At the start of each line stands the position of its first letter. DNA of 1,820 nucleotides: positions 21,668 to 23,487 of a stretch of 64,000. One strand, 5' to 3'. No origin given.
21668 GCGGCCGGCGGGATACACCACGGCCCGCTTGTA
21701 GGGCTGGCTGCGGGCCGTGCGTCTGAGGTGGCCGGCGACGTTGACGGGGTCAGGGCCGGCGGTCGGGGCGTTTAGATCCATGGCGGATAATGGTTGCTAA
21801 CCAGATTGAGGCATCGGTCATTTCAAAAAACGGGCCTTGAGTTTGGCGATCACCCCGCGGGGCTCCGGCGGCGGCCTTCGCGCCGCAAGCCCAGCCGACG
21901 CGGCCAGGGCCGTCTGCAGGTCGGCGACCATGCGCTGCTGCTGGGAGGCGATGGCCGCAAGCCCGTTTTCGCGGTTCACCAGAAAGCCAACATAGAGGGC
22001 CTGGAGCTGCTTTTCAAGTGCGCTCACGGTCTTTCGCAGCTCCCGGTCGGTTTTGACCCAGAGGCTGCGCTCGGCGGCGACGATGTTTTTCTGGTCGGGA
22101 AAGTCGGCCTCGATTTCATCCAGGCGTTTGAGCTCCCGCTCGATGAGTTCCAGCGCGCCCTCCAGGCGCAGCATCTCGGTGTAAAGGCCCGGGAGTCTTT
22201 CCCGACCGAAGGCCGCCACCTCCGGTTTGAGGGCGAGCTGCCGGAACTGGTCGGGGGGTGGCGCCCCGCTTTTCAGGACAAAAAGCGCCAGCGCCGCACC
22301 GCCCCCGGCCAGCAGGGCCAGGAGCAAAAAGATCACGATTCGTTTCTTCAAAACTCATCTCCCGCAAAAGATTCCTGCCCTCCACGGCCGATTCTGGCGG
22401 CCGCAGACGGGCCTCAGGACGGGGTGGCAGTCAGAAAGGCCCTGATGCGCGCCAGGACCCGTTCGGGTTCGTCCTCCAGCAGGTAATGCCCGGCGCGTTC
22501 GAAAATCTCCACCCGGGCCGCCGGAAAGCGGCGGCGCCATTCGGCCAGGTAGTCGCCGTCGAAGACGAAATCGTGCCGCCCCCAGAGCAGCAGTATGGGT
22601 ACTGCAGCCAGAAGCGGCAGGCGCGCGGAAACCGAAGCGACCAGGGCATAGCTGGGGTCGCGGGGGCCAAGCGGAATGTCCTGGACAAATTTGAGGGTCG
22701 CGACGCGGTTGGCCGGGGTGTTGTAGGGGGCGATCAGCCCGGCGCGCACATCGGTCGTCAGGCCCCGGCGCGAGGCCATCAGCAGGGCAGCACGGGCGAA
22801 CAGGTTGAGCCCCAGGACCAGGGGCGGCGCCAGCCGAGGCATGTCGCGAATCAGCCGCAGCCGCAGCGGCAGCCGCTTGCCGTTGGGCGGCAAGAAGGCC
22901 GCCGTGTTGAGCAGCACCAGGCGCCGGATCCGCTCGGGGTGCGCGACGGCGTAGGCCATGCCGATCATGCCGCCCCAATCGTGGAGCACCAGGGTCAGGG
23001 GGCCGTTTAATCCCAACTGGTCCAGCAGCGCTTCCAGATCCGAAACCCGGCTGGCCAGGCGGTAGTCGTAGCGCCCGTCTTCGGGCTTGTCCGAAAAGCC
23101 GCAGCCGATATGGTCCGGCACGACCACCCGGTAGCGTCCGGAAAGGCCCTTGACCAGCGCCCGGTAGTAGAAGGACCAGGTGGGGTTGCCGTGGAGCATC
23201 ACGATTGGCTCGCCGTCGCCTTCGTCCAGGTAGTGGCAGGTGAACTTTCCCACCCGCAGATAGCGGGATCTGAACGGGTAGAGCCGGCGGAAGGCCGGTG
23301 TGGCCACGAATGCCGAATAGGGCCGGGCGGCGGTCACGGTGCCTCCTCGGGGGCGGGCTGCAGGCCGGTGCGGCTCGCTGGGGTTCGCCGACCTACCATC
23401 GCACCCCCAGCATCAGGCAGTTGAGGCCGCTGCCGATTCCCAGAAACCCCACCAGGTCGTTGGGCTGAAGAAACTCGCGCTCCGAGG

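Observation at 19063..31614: PUFA-synthase-type PKS physically joined to an oleABCD head-to-head hydrocarbon operon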

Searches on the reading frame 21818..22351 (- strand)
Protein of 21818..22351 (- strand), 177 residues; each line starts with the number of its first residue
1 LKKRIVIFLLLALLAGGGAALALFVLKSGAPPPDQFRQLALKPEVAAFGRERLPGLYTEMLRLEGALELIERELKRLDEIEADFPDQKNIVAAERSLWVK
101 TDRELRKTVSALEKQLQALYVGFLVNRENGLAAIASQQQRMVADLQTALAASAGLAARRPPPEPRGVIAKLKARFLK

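Call 3: search_protein_families(library=pfam, proteins=[window:21818-22351:-])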
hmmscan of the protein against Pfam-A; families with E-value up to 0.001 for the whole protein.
window:21818-22351:- (177 aa): 0 families

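Call 4: search_protein_families(library=ncbifam, proteins=[window:21818-22351:-])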
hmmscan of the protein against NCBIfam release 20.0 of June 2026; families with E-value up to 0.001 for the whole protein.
window:21818-22351:- (177 aa): 0 families

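Call 37: search_protein_representatives(protein=window:21818-22351:-)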
Query: 177 residues. Proteins with E-value up to 0.001 (for the whole library): 123; up to 1e-10: 86; up to 1e-30: 3. The best 123 are listed.
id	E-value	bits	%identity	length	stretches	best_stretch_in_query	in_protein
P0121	5.4e-100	348.1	97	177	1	1-177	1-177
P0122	1.4e-44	168.0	77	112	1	1-112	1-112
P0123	1.8e-42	161.1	97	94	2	60-133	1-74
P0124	5.4e-27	110.9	37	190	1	2-176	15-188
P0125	8.2e-26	107.0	37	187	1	5-157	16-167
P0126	1.9e-24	102.6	38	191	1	6-175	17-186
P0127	5.9e-24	101.0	37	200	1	4-173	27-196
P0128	1.3e-23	99.9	33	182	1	4-176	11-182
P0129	3.0e-23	98.7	35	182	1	4-176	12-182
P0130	3.1e-23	98.7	31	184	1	4-175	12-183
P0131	1.2e-22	96.7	36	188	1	5-148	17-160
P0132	1.5e-22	96.4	31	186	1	5-175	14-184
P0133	3.4e-22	95.3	32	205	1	3-172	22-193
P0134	1.2e-21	93.5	30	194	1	5-176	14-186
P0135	1.2e-21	93.5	37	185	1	4-174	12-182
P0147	9.7e-18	80.8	39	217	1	2-176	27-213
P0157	2.9e-16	76.0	32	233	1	1-168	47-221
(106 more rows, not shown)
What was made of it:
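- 21818..22351 (-): U177, a 177-aa bitopic membrane protein with a helical-bundle domain; an unnamed family found next to oleC. 86 cluster representatives at E <= 1e-10 (call 37).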

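Call 43: find_homologous_proteins(query=window:21818-22351:-, max_evalue=0.001)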
Query window:21818-22351:- (177 aa): 13 proteins with E <= 0.001 among 3804 candidates.
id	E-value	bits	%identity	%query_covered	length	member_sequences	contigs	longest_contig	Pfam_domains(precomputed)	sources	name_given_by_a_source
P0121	1.7e-99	348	97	100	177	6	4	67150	-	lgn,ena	-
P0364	9.7e-99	346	98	100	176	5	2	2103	-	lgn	-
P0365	3.6e-91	321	90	100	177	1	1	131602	-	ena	-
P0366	6.2e-87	307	87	100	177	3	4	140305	-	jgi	jgi:hypothetical protein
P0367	4.0e-86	305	85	100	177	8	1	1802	-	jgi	jgi:hypothetical protein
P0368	2.8e-83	295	83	100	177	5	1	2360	-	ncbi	-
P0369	5.8e-82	291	82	100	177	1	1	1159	-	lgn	-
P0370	1.4e-75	270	75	86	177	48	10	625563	-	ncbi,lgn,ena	-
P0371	3.9e-73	262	76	86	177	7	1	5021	-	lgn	-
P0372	1.2e-72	261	74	100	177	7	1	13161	-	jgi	jgi:hypothetical protein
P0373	2.4e-65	237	68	87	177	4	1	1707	-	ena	-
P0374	2.4e-45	172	80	62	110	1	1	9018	-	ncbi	ncbi:MAG: hypothetical protein WAK57_03955, partial [Desulfobacterales bacterium]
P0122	4.4e-44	168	76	50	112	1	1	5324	-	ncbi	ncbi:MAG: hypothetical protein WAV08_10115, partial [Desulfobacterales bacterium]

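Call 44: find_encoding_contigs(protein=P0370, flank=10000, max_places=3)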
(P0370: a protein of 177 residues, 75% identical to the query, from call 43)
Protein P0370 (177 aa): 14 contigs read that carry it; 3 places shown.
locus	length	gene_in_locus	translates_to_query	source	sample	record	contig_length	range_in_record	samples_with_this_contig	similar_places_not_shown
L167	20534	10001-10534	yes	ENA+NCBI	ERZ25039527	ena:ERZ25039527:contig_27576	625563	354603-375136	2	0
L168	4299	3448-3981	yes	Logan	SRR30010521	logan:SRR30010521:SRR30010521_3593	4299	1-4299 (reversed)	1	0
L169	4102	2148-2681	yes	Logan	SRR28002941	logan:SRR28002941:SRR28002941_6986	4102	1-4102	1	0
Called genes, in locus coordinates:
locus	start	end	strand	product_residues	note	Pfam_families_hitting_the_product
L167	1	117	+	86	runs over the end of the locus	-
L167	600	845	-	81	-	-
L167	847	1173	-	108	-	-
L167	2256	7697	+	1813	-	PF00109:ketoacyl-synt, PF02801:Ketoacyl-synt_C, PF07977:FabA, PF22818:ApeI-like (faint), PF07977:FabA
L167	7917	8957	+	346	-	PF00108:Thiolase_N (weak), PF08545:ACP_syn_III, PF08541:ACP_syn_III_C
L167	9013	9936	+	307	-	PF00561:Abhydrolase_1, PF12146:Hydrolase_4, PF12697:Abhydrolase_6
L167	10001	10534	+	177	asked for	-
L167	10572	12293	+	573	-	PF00501:AMP-binding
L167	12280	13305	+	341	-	PF01370:Epimerase, PF02719:Polysacc_synt_2 (weak), PF04321:RmlD_sub_bind, PF01073:3Beta_HSD, PF13460:NAD_binding_10, PF16363:GDP_Man_Dehyd, PF07993:NAD_binding_4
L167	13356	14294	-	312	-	PF00188:CAP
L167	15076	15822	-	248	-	PF13187:Fer4_9 (faint), PF00037:Fer4 (faint), PF12837:Fer4_6 (faint), PF12838:Fer4_7 (weak), PF13484:Fer4_16, PF13534:Fer4_17 (weak)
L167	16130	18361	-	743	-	PF06808:DctM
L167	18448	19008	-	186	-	PF16868:NMT1_3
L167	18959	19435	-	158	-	PF16868:NMT1_3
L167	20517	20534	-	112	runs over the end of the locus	PF03168:LEA_2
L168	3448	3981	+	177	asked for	-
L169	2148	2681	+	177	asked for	-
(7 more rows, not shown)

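Call 45: find_encoding_contigs(protein=P0372, flank=10000, max_places=2)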
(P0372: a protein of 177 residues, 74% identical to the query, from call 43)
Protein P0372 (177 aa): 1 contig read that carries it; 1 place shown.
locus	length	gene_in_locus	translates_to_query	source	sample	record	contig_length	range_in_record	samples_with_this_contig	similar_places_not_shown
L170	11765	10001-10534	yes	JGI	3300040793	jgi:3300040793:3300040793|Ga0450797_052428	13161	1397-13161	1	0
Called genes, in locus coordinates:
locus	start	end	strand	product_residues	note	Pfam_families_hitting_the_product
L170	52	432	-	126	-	PF02579:Nitro_FeMo-Co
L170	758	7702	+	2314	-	PF00109:ketoacyl-synt, PF02801:Ketoacyl-synt_C, PF16197:KAsynt_C_assoc (weak), PF00109:ketoacyl-synt, PF02801:Ketoacyl-synt_C, PF07977:FabA, PF22818:ApeI-like (faint), PF07977:FabA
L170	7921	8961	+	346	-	PF00108:Thiolase_N (weak), PF08545:ACP_syn_III (weak), PF08541:ACP_syn_III_C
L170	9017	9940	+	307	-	PF00561:Abhydrolase_1, PF12146:Hydrolase_4, PF12697:Abhydrolase_6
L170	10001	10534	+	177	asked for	-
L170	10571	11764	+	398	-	?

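Call 46: find_encoding_contigs(protein=P0124, flank=8000, max_places=3)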
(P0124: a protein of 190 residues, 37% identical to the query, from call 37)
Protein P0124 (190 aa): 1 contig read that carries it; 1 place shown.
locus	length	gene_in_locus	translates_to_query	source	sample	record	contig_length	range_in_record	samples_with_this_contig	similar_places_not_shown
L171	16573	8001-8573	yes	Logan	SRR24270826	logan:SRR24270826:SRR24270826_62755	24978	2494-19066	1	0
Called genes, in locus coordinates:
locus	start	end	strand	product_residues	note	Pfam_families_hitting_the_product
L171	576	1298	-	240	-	PF03781:FGE-sulfatase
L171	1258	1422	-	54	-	-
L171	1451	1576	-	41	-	-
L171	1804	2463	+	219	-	PF01476:LysM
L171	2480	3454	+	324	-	PF01073:3Beta_HSD, PF01370:Epimerase, PF02719:Polysacc_synt_2, PF04321:RmlD_sub_bind, PF08659:KR (faint), PF13460:NAD_binding_10, PF16363:GDP_Man_Dehyd, PF07993:NAD_binding_4 (weak)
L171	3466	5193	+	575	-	PF14306:PUA_2, PF01747:ATP-sulfurylase, PF01583:APS_kinase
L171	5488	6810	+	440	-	-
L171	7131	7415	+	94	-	PF00216:Bac_DNA_binding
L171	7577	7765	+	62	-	-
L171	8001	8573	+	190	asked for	-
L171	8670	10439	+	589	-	PF00501:AMP-binding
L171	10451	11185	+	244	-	PF04055:Radical_SAM (weak)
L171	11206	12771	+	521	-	PF03023:MurJ, PF01554:MatE (weak)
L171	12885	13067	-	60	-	-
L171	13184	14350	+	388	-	PF00691:OmpA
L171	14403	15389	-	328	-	PF01699:Na_Ca_ex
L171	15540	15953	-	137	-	-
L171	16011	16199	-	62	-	-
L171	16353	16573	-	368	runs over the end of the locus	-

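Call 48: find_encoding_contigs(protein=P0126, flank=8000, max_places=3)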
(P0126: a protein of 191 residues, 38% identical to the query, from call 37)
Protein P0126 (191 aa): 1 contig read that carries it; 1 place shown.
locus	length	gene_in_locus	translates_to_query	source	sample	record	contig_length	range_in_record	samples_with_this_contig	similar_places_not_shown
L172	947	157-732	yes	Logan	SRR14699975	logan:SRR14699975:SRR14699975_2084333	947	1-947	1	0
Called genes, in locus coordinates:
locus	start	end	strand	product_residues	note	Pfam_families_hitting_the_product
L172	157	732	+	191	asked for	-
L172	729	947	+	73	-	?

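Call 49: find_encoding_contigs(protein=P0147, flank=8000, max_places=3)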
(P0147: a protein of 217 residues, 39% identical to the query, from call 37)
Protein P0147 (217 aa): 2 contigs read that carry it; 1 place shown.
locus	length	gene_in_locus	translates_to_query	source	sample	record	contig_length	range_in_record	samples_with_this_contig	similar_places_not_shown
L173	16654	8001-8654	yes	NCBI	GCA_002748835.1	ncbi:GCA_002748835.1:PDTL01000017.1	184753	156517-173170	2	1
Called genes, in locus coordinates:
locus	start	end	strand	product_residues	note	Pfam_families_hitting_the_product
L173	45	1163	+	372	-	PF25917:BSH_RND, PF25876:HH_MFP_RND (weak)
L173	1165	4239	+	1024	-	PF00873:ACR_tran, PF02355:SecD_SecF_C (faint)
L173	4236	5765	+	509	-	PF02321:OEP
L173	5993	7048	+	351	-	PF00108:Thiolase_N, PF08545:ACP_syn_III (weak), PF08541:ACP_syn_III_C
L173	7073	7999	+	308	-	PF00561:Abhydrolase_1, PF12146:Hydrolase_4, PF12697:Abhydrolase_6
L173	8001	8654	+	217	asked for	-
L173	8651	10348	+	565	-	PF00501:AMP-binding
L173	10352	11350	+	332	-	PF01073:3Beta_HSD, PF01370:Epimerase, PF02719:Polysacc_synt_2, PF04321:RmlD_sub_bind, PF05368:NmrA, PF13460:NAD_binding_10, PF16363:GDP_Man_Dehyd, PF07993:NAD_binding_4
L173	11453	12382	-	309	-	-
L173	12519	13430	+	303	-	-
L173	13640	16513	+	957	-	PF09826:Beta_propel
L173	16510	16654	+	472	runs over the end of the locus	PF12729:4HB_MCP_1 (weak), PF00672:HAMP, PF00990:GGDEF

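Call 50: find_encoding_contigs(protein=P0128, flank=8000, max_places=3)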
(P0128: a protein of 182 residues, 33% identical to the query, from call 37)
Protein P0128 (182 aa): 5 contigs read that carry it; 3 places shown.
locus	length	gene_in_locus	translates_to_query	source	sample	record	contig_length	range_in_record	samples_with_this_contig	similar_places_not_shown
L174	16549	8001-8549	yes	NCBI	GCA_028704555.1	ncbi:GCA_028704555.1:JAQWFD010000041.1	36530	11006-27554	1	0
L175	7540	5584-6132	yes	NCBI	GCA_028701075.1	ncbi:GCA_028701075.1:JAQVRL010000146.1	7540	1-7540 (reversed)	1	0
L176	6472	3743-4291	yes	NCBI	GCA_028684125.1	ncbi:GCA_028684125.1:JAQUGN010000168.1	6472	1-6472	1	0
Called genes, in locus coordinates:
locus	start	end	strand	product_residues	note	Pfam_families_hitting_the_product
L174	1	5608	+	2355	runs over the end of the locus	PF00109:ketoacyl-synt, PF02801:Ketoacyl-synt_C, PF16197:KAsynt_C_assoc (weak), PF00109:ketoacyl-synt, PF02801:Ketoacyl-synt_C, PF07977:FabA, PF22818:ApeI-like (faint), PF07977:FabA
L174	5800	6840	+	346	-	PF00108:Thiolase_N (weak), PF08545:ACP_syn_III (faint), PF08541:ACP_syn_III_C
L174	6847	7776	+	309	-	PF00561:Abhydrolase_1, PF12146:Hydrolase_4 (weak), PF12697:Abhydrolase_6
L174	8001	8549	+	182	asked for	-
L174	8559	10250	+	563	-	PF00501:AMP-binding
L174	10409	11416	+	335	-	PF01073:3Beta_HSD, PF01370:Epimerase, PF02719:Polysacc_synt_2, PF04321:RmlD_sub_bind, PF05368:NmrA, PF16363:GDP_Man_Dehyd, PF13460:NAD_binding_10, PF07993:NAD_binding_4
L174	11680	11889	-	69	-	PF04102:SlyX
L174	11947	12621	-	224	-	-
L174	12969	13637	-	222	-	-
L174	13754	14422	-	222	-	PF13679:Methyltransf_32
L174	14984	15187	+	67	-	PF00313:CSD, PF08206:OB_RNB (weak)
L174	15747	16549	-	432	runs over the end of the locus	PF01368:DHH, PF02272:DHHA1, PF00571:CBS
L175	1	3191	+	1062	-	PF07977:FabA, PF22818:ApeI-like (faint), PF07977:FabA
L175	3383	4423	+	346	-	PF08545:ACP_syn_III (faint), PF08541:ACP_syn_III_C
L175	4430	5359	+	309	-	PF00561:Abhydrolase_1, PF12146:Hydrolase_4 (weak), PF12697:Abhydrolase_6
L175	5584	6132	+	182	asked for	-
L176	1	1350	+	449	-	PF07977:FabA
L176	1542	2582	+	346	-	PF00108:Thiolase_N (weak), PF08545:ACP_syn_III (faint), PF08541:ACP_syn_III_C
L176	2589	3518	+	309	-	PF00561:Abhydrolase_1, PF12146:Hydrolase_4 (weak), PF12697:Abhydrolase_6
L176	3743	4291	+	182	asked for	-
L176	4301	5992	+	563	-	PF00501:AMP-binding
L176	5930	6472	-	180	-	PF04055:Radical_SAM (weak)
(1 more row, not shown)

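Call 51: find_encoding_contigs(protein=P0157, flank=8000, max_places=3)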
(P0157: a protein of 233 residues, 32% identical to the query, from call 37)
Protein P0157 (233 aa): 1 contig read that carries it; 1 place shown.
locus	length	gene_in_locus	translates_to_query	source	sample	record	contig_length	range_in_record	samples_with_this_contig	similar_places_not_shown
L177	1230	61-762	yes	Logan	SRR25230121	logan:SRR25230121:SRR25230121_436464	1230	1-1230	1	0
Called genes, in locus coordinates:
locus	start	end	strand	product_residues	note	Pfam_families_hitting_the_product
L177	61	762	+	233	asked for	-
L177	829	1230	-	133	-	?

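Call 61: predict_structure(alignment_id=A2)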
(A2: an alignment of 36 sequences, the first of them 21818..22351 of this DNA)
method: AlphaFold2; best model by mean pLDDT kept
length: 177 residues; sequences in the alignment: 36
mean_pLDDT: 87.4   pTM: 0.69
mean pLDDT of the five models: 87.4, 85.2, 83.4, 81.4, 80.2
residues with pLDDT >= 90: 117; 70-90: 35; 50-70: 23; < 50: 2
segments of 3 or more residues with pLDDT < 50: none
pLDDT, mean of each block of 10 residues (from residue 1): 86 84 63 74 93 93 94 96 96 96 96 96 95 93 94 88 66 60
secondary structure, 60 per line:
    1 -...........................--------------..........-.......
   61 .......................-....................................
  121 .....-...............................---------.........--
elements in order: H2-28 H43-52 H54-83 H85-125 H127-157 H167-175
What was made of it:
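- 21818..22351 (-): AlphaFold model has pLDDT 87: one TM helix plus a helical bundle (call 61).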

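Call 64: fold_search(model_id=the predicted structure, library=pdb)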
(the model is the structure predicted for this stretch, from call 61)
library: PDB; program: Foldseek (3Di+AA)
matches with E <= 10: 303; with E <= 0.001: 0
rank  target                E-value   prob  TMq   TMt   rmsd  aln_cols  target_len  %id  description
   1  9s9k_B                2.4e-01  0.63  0.32  0.32  21.8       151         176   16  S. islandicus CdvB (semi open) (released 2026-01-28)
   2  5izt_A                2.9e-01  0.99  0.47  0.40   2.9       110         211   14  Crystal structure of a C-terminal proteolytic fragment of an outer surface protein from Borrelia burgdorferi (released 2016-05-04)
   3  6fzz                  5.7e-01  0.87  0.44  0.40   4.7       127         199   12  Crystal structure of BSE31 (BSPA14S_RS05060 gene product) from Lyme disease agent Borrelia (Borreliella) spielmanii (released 2019-03-27)
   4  8to0_C                8.4e-01  0.18  0.25  0.26  24.7       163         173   16  48-nm repeating structure of doublets from mouse sperm flagella (released 2023-11-01)
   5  5xg2                  8.9e-01  0.54  0.36  0.28  38.6       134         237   22  Crystal structure of a coiled-coil segment (residues 345-468 and 694-814) of Pyrococcus yayanosii Smc (released 2017-06-07)
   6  5izt_B                1.0e+00  0.85  0.48  0.42   5.3       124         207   14  Crystal structure of a C-terminal proteolytic fragment of an outer surface protein from Borrelia burgdorferi (released 2016-05-04)
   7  5j0l_E                1.0e+00  0.15  0.17  0.27  12.2       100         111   21  De novo design of protein homo-oligomers with modular hydrogen bond network-mediated specificity (released 2016-07-06)
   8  7pi6_C                1.1e+00  0.33  0.31  0.28   9.9       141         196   13  Trypanosoma brucei ISG65 bound to human complement C3d (released 2022-07-27)
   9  8otz_ET               1.1e+00  0.14  0.23  0.16  24.3       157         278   14  48-nm repeat of the native axonemal doublet microtubule from bovine sperm (released 2023-11-22)
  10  8ka6_B                1.2e+00  0.33  0.32  0.37  10.4       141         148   18  De novo design protein -NA7 (released 2024-08-07)
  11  3qo8                  1.3e+00  0.72  0.37  0.16   9.0        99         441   14  Crystal Structure of seryl-tRNA synthetase from Candida albicans (released 2011-08-03)
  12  5j0l_F                1.3e+00  0.41  0.30  0.46  11.8       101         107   18  De novo design of protein homo-oligomers with modular hydrogen bond network-mediated specificity (released 2016-07-06)
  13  9fqr_Fz               1.3e+00  0.13  0.23  0.17  24.2       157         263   14  96-nm repeat of axonemal doublet microtubules from bovine sperm (released 2025-03-26)
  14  8tn1_A                1.4e+00  0.21  0.26  0.31  13.6       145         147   12  De novo designed protein binds poly ADP ribose polymerase inhibitors (PARPi) - apo (released 2024-04-24)
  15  4hse                  1.5e+00  0.16  0.28  0.15  20.7       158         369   18  Crystal structure of ClpB NBD1 in complex with guanidinium chloride and ADP (released 2013-01-30)
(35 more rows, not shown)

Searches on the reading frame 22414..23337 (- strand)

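Call 3: search_protein_families(library=pfam, proteins=[window:22414-23337:-])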
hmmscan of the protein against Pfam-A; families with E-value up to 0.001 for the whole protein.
window:22414-23337:- (307 aa): 3 families
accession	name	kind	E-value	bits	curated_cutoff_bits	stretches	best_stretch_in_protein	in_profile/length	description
PF00561.26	Abhydrolase_1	-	3.7e-34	118.9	25.8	1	44-291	2-245/245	alpha/beta hydrolase fold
PF12697.13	Abhydrolase_6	-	3.5e-22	80.6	26.3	1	45-296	1-216/217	Alpha/beta hydrolase family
PF12146.15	Hydrolase_4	-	2.5e-11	43.8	27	1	45-164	7-127/239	Serine aminopeptidase, S33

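Call 4: search_protein_families(library=ncbifam, proteins=[window:22414-23337:-])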
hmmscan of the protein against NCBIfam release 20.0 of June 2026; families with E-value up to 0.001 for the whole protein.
window:22414-23337:- (307 aa): 25 families
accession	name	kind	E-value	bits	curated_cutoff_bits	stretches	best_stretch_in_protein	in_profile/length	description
NF002938.0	PRK03592.1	equivalog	1.1e-49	169.4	241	1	21-304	9-291/298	haloalkane dehalogenase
NF002873.0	PRK03204.1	equivalog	1.7e-42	145.7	466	1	17-298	9-281/286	haloalkane dehalogenase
NF002043.0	PRK00870.1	subfamily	2.4e-40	138.9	265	1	20-304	17-300/302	haloalkane dehalogenase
NF050089.1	i_nPHAscl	equivalog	2.5e-19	69.4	300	2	36-146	11-118/288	intracellular short-chain-length polyhydroxyalkanoate depolymerase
NF045632.1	hydroxlase_HsaD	equivalog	5.2e-18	65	400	1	24-145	14-137/290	4,5:9,10-diseco-3-hydroxy-5,9,17-trioxoandrosta-1(10),2-diene-4-oate hydrolase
TIGR01250.1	pro_imino_pep_2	subfamily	8.2e-18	65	167.65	1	38-147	21-131/288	proline iminopeptidase-family hydrolase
TIGR03056.1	bchO_mg_che_rel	equivalog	2.4e-17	62.8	172.55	1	24-148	8-133/278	alpha/beta fold hydrolase BchO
TIGR02427.1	protocat_pcaD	equivalog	2.3e-16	59.9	255.85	1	57-147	28-114/251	3-oxoadipate enol-lactonase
NF051488.1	bifunc_PcaDC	exception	3.8e-16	59.2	390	1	44-151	14-117/375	bifunctional 3-oxoadipate enol-lactonase/4-carboxymuconolactone decarboxylase PcaDC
TIGR03611.1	RutD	equivalog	7.4e-15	55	238.5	1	35-302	6-255/258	pyrimidine utilization protein D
NF004514.1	PRK05855.1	equivalog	7.6e-15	54.5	455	1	39-138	19-116/578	SDR family oxidoreductase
NF011457.0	PRK14875.1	equivalog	2.5e-14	53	307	1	25-147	113-233/372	acetoin dehydrogenase dihydrolipoyllysine-residue acetyltransferase subunit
NF051487.1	bifunc_PcaCD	exception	7e-14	51.7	430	1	42-154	172-280/413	bifunctional 4-carboxymuconolactone decarboxylase/3-oxoadipate enol-lactonase PcaCD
TIGR01249.1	pro_imino_pep_1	equivalog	2e-13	50.2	259.75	1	21-142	3-125/307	prolyl aminopeptidase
TIGR03343.1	biphenyl_bphD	equivalog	3.3e-13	49.5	462.15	1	30-147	18-136/282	2-hydroxy-6-oxo-6-phenylhexa-2,4-dienoate hydrolase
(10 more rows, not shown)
